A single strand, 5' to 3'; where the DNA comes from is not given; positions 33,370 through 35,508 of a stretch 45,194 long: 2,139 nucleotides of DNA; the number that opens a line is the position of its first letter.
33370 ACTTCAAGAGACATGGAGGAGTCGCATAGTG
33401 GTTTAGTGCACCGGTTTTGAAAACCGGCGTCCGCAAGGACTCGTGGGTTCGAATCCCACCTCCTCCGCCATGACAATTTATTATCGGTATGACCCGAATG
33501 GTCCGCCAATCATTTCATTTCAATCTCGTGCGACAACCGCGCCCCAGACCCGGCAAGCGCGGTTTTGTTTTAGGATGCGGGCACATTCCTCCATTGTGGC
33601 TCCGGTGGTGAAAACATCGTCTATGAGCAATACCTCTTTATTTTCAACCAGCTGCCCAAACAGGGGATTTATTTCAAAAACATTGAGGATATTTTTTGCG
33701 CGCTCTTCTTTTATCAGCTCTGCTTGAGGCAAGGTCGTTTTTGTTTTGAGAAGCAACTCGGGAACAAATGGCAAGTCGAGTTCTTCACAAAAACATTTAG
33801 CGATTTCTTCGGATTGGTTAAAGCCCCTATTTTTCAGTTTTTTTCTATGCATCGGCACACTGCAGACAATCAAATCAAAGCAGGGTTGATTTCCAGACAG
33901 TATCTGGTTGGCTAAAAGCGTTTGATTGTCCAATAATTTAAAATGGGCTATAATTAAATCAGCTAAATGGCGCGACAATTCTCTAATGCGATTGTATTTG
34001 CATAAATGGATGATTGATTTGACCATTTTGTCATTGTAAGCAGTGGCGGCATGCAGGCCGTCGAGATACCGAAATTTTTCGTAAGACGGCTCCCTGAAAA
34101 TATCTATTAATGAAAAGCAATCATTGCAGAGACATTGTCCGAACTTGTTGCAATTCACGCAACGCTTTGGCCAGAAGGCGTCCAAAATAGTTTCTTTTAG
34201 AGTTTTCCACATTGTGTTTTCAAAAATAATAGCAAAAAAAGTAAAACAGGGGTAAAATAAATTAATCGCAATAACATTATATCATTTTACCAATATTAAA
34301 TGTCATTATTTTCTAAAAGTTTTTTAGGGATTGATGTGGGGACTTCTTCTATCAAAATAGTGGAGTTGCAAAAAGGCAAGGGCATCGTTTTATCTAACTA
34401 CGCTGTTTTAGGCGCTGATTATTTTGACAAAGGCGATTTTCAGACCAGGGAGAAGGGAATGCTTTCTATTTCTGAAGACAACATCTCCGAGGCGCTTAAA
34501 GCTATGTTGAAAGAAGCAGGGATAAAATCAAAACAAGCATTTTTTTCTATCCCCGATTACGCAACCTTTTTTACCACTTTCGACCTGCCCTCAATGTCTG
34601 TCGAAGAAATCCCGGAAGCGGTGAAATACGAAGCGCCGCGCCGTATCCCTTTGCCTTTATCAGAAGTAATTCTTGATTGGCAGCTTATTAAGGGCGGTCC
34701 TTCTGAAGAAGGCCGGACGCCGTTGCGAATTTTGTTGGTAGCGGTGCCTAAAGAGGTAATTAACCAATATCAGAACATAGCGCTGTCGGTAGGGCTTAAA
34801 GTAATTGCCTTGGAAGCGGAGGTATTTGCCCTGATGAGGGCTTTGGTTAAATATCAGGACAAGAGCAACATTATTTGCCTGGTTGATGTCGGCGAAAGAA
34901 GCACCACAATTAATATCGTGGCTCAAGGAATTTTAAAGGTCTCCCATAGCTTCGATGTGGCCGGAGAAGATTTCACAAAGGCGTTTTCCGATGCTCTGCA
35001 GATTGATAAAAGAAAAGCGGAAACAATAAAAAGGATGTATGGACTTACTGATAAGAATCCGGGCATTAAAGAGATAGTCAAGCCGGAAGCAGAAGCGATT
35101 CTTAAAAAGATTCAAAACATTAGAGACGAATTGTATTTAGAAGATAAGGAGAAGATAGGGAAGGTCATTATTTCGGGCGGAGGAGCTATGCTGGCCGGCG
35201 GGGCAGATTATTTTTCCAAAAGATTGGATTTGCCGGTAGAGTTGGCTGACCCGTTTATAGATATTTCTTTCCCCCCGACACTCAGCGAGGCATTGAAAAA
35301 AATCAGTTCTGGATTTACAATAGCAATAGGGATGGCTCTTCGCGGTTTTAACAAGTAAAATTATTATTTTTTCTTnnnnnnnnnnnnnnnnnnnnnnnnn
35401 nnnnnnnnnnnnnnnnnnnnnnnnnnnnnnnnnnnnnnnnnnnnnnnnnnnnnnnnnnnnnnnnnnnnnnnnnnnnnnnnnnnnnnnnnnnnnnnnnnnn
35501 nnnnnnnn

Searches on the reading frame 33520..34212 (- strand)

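Call 52: search_protein_families(library=pfam, proteins=[window:33520-34212:-], max_evalue=0.01)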
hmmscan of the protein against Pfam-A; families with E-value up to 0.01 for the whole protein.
window:33520-34212:- (230 aa): 2 families
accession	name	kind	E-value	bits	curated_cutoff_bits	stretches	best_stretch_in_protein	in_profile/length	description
PF00156.33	Pribosyltran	-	9.4e-07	28.7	26.3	1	187-228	83-124/158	Phosphoribosyl transferase domain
PF18912.6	DZR_2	-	0.0039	17.4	27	1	9-40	1-35/56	Double zinc ribbon domain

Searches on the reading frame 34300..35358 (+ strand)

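Call 52: search_protein_families(library=pfam, proteins=[window:34300-35358:+], max_evalue=0.01)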
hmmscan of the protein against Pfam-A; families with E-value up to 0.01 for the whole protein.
window:34300-35358:+ (352 aa): 5 families
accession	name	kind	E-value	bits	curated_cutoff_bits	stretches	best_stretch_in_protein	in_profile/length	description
PF11104.14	PilM_2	-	3.2e-38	131.9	27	1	10-350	1-340/340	Type IV pilus assembly protein PilM;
PF14450.12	FtsA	-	3.9e-14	53.5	31.8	1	193-319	1-114/127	Cell division protein FtsA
PF06723.19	MreB_Mbl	-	2.4e-08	33.6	27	0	158-248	113-209/327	MreB/Mbl protein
PF00022.25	Actin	-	0.0012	18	27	1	145-252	97-203/410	Actin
PF01869.26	BcrAD_BadFG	-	0.0054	16.7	31.5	0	9-79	1-61/271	BadF/BadG/BcrA/BcrD ATPase family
